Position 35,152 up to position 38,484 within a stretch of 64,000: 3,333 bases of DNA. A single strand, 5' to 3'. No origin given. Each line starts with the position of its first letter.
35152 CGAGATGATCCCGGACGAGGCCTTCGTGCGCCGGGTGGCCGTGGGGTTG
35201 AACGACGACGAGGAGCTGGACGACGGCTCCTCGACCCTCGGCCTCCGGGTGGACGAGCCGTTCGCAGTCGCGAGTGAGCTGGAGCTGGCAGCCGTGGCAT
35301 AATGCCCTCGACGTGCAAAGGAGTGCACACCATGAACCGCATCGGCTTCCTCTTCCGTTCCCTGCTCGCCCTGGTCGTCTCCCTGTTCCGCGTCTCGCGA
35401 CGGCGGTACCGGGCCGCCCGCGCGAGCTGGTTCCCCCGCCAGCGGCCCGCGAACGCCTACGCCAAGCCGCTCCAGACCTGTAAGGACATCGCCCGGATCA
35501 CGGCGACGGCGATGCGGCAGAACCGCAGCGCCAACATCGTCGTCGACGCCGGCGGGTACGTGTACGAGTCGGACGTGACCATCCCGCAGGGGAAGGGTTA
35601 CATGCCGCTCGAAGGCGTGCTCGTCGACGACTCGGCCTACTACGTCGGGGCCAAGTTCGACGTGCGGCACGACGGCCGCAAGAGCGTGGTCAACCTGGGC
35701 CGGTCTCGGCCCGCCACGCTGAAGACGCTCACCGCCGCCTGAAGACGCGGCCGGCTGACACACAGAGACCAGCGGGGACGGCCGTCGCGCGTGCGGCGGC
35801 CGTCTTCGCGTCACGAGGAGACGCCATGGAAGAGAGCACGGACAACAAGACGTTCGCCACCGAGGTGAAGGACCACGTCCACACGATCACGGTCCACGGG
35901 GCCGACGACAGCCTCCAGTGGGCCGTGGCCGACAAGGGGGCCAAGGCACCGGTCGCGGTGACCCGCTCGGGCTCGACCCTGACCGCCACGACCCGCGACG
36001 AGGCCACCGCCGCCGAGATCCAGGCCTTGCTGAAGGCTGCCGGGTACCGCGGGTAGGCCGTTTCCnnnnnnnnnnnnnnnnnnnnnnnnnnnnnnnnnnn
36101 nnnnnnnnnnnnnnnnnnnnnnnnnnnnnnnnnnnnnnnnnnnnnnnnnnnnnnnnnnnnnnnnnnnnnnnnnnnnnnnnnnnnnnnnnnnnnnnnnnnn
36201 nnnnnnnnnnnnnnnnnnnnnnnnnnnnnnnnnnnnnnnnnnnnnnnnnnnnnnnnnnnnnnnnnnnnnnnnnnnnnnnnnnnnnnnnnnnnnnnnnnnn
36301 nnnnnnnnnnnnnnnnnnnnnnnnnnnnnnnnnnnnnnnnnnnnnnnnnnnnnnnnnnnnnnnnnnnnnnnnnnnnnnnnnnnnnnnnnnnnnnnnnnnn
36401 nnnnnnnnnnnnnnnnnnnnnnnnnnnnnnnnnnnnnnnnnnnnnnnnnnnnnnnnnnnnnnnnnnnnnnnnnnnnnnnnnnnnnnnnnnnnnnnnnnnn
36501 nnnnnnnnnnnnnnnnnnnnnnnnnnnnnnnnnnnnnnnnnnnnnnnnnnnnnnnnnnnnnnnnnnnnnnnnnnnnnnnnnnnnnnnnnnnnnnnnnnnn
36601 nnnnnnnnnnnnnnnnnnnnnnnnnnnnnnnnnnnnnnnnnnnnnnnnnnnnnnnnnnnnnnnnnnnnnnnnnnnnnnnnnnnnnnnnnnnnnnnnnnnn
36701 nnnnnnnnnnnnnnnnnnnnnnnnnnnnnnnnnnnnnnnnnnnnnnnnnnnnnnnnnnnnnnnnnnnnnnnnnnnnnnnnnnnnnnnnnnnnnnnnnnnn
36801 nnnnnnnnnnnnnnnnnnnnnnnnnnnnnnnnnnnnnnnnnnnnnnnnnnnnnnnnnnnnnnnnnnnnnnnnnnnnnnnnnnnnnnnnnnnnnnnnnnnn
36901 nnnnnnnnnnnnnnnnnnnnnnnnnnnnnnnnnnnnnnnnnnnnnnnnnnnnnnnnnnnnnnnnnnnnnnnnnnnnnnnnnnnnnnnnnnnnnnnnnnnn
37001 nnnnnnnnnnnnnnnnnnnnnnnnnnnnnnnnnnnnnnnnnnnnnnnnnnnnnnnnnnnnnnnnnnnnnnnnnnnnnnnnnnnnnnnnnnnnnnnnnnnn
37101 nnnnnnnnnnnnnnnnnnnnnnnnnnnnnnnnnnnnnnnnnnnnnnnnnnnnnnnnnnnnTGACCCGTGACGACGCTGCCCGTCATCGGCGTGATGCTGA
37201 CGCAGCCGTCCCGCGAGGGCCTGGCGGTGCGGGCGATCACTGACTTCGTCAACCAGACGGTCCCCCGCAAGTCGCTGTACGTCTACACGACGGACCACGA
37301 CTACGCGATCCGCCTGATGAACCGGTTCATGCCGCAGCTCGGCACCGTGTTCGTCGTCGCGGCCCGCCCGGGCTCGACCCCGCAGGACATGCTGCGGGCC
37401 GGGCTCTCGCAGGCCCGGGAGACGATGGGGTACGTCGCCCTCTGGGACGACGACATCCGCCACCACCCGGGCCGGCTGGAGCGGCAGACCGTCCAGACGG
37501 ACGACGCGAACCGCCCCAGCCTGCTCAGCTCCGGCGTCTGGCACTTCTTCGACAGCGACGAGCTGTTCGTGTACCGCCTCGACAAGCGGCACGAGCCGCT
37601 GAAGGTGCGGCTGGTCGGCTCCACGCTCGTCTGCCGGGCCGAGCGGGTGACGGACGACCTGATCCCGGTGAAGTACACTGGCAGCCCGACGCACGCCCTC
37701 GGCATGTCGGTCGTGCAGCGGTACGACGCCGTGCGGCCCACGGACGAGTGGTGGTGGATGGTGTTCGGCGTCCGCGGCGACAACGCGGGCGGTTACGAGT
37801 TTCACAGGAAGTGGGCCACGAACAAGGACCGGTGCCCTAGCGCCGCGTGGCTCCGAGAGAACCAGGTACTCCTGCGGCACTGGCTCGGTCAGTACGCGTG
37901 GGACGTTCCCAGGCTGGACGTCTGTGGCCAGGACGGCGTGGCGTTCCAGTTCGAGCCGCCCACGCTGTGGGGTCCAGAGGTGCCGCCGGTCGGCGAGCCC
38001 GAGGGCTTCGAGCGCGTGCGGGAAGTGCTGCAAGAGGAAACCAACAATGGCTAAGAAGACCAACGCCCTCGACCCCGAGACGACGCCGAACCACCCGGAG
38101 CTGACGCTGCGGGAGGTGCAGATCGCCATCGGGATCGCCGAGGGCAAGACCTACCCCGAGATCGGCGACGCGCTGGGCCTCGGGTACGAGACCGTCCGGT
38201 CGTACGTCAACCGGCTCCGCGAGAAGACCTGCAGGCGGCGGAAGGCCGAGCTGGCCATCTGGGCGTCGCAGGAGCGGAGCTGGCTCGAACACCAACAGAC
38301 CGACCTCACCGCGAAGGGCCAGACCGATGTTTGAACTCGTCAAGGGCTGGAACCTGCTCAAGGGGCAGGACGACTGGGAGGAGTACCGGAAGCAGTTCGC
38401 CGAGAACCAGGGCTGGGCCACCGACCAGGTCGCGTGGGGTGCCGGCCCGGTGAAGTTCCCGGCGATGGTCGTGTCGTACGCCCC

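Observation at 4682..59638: Twelve same-orientation copies of an AT-rich palindromic box (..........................) punctuate the gene array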

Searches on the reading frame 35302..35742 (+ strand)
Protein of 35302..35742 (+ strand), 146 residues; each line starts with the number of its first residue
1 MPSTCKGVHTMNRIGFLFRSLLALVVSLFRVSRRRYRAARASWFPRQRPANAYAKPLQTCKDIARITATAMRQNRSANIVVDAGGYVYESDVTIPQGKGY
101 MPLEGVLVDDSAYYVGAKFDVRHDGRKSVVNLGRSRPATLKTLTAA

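Call 22: search_protein_families(library=pfam, max_evalue=0.01, proteins=[window:35302-35742:+])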
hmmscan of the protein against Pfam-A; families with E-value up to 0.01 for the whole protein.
window:35302-35742:+ (146 aa): 0 families

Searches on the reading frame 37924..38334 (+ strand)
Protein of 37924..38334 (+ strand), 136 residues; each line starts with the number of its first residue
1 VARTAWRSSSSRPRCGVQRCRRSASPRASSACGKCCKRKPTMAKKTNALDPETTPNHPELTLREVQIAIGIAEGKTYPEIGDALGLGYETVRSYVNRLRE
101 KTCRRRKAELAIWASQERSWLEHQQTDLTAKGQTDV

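Call 21: search_protein_families(library=pfam, max_evalue=0.01, proteins=[window:37924-38334:+])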
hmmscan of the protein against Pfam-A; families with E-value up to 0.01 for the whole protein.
window:37924-38334:+ (136 aa): 5 families
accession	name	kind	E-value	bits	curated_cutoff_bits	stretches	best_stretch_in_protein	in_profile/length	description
PF00196.25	GerE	-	5.1e-07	29.7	23.5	1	60-114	3-57/57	Bacterial regulatory proteins, luxR family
PF08281.18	Sigma70_r4_2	-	0.0011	19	25.7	1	73-101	25-53/54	Sigma-70, region 4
PF13384.12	HTH_23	-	0.0012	19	24.6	1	66-100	9-43/50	Homeodomain-like domain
PF13518.12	HTH_28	-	0.0057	17.2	25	1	72-100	10-38/52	Helix-turn-helix domain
PF13936.12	HTH_38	-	0.0065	16.6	27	0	59-91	4-37/44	Helix-turn-helix domain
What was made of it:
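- On LuxR/NarL/GerE-type operator: The gene at 38047-38334 matches Pfam GerE at 5e-7, above the curated cut-off (call 21).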

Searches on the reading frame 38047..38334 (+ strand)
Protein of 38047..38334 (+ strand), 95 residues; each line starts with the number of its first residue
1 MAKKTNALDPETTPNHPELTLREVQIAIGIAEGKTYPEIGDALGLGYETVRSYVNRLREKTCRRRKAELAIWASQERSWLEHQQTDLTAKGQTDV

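Call 55: find_homologous_proteins(query=window:38047-38331:+, max_evalue=0.001)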
Query seq(95 aa) (95 aa): 4 proteins with E <= 0.001 among 9 candidates.
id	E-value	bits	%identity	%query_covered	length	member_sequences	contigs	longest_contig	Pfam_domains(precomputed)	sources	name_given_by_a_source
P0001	1.6e-56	206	100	100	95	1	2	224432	PF00196.26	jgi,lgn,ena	-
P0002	2.0e-37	145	82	92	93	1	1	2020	PF00196.26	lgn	-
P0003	2.0e-33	132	72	98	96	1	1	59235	PF00196.26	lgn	-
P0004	5.0e-12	64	56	66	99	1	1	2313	PF00196.26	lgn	-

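Call 56: find_encoding_contigs(protein=P0003, flank=10000, max_places=3)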
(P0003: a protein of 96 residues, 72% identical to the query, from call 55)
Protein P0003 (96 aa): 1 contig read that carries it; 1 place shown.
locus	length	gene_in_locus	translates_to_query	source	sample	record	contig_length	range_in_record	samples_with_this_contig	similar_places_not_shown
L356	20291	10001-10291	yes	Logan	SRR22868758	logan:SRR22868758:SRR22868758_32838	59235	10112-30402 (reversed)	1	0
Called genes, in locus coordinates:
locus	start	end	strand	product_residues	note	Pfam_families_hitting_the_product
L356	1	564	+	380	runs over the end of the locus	PF04055:Radical_SAM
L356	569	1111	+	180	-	PF13578:Methyltransf_24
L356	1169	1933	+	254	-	-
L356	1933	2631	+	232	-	PF12804:NTP_transf_3 (weak)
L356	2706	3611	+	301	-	PF00535:Glycos_transf_2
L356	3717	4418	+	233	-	PF09258:Glyco_transf_64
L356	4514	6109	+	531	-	-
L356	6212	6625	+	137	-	-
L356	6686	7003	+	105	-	-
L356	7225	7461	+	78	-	-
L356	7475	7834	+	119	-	-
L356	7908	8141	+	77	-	-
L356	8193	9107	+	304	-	-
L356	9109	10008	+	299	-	-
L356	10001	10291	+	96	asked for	PF00196:GerE (weak)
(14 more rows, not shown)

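Call 57: find_encoding_contigs(protein=P0001, flank=10000, max_places=3)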
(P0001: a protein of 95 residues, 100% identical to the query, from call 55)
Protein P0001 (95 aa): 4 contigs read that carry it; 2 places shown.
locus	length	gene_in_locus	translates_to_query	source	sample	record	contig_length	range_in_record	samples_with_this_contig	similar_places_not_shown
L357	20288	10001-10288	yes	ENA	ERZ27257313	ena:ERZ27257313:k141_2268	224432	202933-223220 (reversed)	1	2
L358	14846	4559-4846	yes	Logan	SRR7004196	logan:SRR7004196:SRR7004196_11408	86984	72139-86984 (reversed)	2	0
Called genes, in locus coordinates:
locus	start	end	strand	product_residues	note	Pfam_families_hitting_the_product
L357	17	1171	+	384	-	-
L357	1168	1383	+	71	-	-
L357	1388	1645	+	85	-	-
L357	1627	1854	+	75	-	-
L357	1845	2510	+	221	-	-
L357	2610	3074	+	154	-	-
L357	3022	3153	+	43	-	-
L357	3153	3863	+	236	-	PF09258:Glyco_transf_64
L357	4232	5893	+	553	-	-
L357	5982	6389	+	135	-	-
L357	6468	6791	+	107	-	-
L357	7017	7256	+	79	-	-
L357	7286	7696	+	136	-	-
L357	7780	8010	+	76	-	-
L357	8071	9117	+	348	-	-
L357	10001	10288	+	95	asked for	PF00196:GerE (weak)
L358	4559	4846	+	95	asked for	PF00196:GerE (weak)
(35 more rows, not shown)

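Call 74: search_protein_families(library=ncbifam, max_evalue=0.01, proteins=[window:38047-38334:+])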
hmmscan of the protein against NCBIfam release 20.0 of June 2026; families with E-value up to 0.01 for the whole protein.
window:38047-38334:+ (95 aa): 11 families
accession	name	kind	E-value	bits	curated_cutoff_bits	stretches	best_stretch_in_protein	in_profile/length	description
NF047402.1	TransRegVisN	equivalog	9.9e-07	28.2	250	1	17-74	184-241/246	transcriptional regulator VisN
NF007935.0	PRK10651.1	equivalog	5e-05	22.6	250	1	11-77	148-214/216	two-component system response regulator NarL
NF007018.1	PRK09483.1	equivalog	7.1e-05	22.6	280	1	8-70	138-200/217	UvrY/SirA/GacA family response regulator transcription factor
NF052445.1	RespRegMctR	equivalog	0.00028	20.3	300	1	9-73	135-199/205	two-component system response regulator MctR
NF011896.0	PRK15369.1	equivalog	0.00034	20.3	242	1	11-74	142-205/211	two component system response regulator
NF052366.1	photon_PedR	equivalog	0.00056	20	120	1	19-75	3-59/74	photosynthetic electron transport-dependent transcriptional regulator PedR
NF041673.1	transregRamA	equivalog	0.0033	16.6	500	1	17-60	217-260/280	acetate metabolism transcriptional regulator RamA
NF033546.1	transpos_IS21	equivalog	0.004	16.7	160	1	32-89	7-72/294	IS21 family transposase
TIGR02937.1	sigma70-ECF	superfamily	0.0045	16.6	42.9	1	32-60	132-160/165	sigma-70 family RNA polymerase sigma factor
NF047785.1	respo_reg_MadR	equivalog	0.0061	15.9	300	1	13-75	143-205/209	MadR family response regulator transcription factor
NF007229.0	PRK09647.1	equivalog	0.0067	15.8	265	1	31-61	168-198/220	RNA polymerase sigma factor SigE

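Call 89: search_solved_structures(query=window:38047-38331:+, max_evalue=0.01, show_alignments=2)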
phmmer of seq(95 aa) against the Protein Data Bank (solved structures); distinct sequences matched with E-value up to 0.01: 13.
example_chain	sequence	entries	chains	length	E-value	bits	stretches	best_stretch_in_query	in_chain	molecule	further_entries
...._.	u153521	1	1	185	3.7e-10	43.1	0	23-57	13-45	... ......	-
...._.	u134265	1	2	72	1.4e-05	28.5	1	15-74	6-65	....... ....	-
4wt0_B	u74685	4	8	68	4.8e-05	26.8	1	16-75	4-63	Response regulator receiver domain protein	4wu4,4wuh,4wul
8u3b_G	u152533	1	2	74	5.1e-05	26.7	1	18-83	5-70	Nitrate/nitrite response regulator protein NarL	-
4wsz_A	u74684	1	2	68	8.9e-05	25.9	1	16-75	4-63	Response regulator receiver domain protein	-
5hev_A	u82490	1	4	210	0.00015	25.1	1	15-73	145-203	Response regulator protein VraR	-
1zlj_A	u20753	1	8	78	0.00038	23.9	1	26-75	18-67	Dormancy Survival Regulator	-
1zlk_A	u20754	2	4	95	0.00058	23.3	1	26-75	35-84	Dormancy Survival Regulator | TWO COMPONENT TRANSCRIPTIONAL REGULATORY PROTEIN DEVR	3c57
4zmr_A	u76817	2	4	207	0.0011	22.4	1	14-80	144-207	Response regulator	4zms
4hye_A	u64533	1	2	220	0.0013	22.2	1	14-80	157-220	Response regulator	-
4ldz_A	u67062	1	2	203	0.0018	21.7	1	18-80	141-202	Transcriptional regulatory protein DesR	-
3c3w_A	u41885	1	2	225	0.0024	21.3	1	23-75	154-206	TWO COMPONENT TRANSCRIPTIONAL REGULATORY PROTEIN DEVR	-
3szt_A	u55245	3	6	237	0.0066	19.9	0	9-70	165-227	Quorum-sensing control repressor | LuxR family transcriptional regulator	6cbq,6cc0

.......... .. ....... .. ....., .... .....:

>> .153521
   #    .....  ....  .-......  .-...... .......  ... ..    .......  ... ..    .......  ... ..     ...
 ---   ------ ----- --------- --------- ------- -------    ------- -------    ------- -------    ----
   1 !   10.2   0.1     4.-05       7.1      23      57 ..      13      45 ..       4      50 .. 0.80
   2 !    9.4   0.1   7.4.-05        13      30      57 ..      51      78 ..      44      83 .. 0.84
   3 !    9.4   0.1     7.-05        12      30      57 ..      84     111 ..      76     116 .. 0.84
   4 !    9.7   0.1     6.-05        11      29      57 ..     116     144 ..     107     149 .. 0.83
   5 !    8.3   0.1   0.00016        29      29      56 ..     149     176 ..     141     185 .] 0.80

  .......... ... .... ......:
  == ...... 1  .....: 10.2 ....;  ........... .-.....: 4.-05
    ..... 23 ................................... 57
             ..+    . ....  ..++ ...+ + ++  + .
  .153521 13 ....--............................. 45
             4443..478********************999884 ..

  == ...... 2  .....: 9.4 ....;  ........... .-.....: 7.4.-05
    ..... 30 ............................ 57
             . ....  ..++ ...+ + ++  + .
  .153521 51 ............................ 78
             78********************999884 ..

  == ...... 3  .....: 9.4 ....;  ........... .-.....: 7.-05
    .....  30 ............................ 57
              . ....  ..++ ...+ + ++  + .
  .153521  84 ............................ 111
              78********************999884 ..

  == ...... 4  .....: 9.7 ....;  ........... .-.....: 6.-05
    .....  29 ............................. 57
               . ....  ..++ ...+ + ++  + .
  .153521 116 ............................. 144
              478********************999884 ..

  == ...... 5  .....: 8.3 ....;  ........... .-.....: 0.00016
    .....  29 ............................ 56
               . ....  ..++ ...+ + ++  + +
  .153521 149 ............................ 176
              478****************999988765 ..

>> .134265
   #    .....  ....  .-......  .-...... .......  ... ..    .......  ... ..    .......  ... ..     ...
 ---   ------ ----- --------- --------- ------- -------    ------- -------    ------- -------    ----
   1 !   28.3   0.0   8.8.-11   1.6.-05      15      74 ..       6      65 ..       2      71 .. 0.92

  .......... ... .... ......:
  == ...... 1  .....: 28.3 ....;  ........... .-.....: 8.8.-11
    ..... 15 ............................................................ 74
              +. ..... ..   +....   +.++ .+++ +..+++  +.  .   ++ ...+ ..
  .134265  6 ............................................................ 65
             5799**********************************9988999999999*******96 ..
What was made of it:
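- On LuxR/NarL/GerE-type operator: It also matches NarL, DosR and VraR DNA-binding domains (calls 74, 89).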
